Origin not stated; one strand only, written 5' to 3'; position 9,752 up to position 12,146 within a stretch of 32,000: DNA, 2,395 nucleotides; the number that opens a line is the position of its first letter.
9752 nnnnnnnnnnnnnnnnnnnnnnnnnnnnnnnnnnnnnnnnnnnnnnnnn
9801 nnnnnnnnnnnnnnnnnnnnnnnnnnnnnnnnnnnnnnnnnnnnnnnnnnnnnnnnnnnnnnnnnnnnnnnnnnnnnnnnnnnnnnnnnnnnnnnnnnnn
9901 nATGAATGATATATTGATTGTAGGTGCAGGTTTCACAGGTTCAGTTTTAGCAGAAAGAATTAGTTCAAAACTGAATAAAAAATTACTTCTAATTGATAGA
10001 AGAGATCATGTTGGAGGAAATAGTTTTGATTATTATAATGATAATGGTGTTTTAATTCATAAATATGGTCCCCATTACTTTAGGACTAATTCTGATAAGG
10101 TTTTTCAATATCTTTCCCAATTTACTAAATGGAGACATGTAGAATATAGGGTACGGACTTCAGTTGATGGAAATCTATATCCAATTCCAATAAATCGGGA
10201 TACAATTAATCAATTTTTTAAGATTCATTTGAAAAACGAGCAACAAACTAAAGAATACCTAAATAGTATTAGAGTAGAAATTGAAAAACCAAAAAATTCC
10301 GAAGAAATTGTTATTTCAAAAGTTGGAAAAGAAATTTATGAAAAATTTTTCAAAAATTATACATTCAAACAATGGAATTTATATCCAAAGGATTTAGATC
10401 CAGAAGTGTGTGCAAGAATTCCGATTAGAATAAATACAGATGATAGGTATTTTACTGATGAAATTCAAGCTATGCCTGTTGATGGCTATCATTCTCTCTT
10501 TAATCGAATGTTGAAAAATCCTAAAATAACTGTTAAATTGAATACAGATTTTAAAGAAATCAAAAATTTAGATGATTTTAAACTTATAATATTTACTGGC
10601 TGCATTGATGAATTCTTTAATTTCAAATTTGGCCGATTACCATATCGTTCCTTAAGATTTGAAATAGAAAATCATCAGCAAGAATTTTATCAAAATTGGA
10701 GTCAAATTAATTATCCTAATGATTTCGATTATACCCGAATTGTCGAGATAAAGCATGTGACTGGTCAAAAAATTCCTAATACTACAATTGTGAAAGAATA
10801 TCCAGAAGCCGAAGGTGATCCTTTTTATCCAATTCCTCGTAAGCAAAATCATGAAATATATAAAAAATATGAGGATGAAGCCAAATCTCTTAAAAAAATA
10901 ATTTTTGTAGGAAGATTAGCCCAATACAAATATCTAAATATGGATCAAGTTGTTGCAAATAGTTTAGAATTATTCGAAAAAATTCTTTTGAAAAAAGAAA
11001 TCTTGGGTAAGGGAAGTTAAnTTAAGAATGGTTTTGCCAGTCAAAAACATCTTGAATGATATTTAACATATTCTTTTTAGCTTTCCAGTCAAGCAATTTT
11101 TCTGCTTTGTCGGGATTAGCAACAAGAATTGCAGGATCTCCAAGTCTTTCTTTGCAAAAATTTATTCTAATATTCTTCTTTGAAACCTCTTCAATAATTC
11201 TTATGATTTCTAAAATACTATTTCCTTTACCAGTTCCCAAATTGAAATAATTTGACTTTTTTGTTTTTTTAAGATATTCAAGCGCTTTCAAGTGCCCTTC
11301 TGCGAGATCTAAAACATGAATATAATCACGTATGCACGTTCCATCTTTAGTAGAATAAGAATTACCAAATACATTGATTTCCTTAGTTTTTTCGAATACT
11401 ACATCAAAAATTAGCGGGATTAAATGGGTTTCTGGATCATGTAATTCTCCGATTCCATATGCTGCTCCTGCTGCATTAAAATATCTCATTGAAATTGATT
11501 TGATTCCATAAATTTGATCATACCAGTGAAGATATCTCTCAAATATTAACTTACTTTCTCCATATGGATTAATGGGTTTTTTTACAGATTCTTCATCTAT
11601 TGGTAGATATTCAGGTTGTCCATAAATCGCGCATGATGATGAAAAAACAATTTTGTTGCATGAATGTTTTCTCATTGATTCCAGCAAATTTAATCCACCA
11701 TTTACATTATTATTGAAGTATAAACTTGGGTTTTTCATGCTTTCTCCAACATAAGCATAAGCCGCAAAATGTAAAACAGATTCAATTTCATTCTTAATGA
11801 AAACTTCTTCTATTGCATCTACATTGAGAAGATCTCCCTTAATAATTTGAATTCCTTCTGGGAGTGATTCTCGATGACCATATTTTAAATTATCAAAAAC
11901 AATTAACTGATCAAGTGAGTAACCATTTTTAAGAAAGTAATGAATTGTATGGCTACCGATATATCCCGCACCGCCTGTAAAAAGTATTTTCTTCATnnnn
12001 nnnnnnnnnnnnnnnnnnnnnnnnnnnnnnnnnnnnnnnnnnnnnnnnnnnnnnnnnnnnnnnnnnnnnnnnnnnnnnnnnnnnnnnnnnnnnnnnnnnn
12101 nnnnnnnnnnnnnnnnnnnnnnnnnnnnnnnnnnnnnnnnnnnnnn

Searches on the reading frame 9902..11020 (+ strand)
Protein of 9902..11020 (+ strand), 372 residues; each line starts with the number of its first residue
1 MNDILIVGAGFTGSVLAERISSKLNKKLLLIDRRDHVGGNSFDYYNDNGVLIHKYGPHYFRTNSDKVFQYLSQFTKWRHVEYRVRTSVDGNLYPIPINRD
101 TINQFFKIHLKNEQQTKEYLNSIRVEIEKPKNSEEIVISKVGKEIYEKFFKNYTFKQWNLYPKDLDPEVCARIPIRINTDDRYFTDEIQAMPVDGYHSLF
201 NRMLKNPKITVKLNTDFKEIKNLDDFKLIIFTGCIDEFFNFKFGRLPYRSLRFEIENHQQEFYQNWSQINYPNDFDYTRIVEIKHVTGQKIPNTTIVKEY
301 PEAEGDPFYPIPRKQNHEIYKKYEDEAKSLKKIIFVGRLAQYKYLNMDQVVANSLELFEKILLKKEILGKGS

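Call 5: search_protein_families(library=pfam, proteins=[window:9902-11020:+], max_evalue=0.01)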
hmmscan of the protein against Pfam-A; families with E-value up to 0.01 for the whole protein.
window:9902-11020:+ (372 aa): 6 families
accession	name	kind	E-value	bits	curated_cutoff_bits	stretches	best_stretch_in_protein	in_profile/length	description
PF03275.19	GLF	-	3.4e-74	249.4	26.3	1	148-344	1-203/203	UDP-galactopyranose mutase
PF13450.12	NAD_binding_8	-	1.2e-16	61.2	21.9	1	6-74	1-68/68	NAD(P)-binding Rossmann-like domain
PF00070.33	Pyr_redox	-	0.00043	21.2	22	0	4-43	2-39/82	Pyridine nucleotide-disulphide oxidoreductase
PF01593.30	Amino_oxidase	-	0.00062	19.6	19.8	1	26-227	15-234/443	Flavin containing amine oxidoreductase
PF07992.20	Pyr_redox_2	-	0.0021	18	26.1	0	3-43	144-182/291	Pyridine nucleotide-disulphide oxidoreductase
PF01266.30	DAO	-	0.0044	17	27.9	1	3-42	1-40/353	FAD dependent oxidoreductase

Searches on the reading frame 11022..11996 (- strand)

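Call 5: search_protein_families(library=pfam, proteins=[window:11022-11996:-], max_evalue=0.01)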
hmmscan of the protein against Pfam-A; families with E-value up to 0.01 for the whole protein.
window:11022-11996:- (324 aa): 8 families
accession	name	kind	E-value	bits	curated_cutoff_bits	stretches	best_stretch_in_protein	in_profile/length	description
PF01370.27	Epimerase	-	2.4e-55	188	20.9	1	4-254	1-240/240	NAD dependent epimerase/dehydratase family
PF16363.11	GDP_Man_Dehyd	-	2.8e-53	182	27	1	5-316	1-331/332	GDP-mannose 4,6 dehydratase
PF01073.25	3Beta_HSD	-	1.9e-13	50.6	22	1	6-153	2-154/280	3-beta hydroxysteroid dehydrogenase/isomerase family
PF02719.21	Polysacc_synt_2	-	1.2e-11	44.9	20.2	1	4-177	1-173/293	Polysaccharide biosynthesis protein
PF04321.23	RmlD_sub_bind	-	7.6e-09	35.5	27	1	3-156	2-136/287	RmlD substrate binding domain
PF05368.20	NmrA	-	3e-05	24.2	27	1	2-120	3-106/298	NmrA-like family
PF13460.12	NAD_binding_10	-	6.6e-05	23.3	27.2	1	8-156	1-131/184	NAD(P)H-binding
PF07993.18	NAD_binding_4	-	0.0034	17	20.1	0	44-141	58-156/258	Male sterility protein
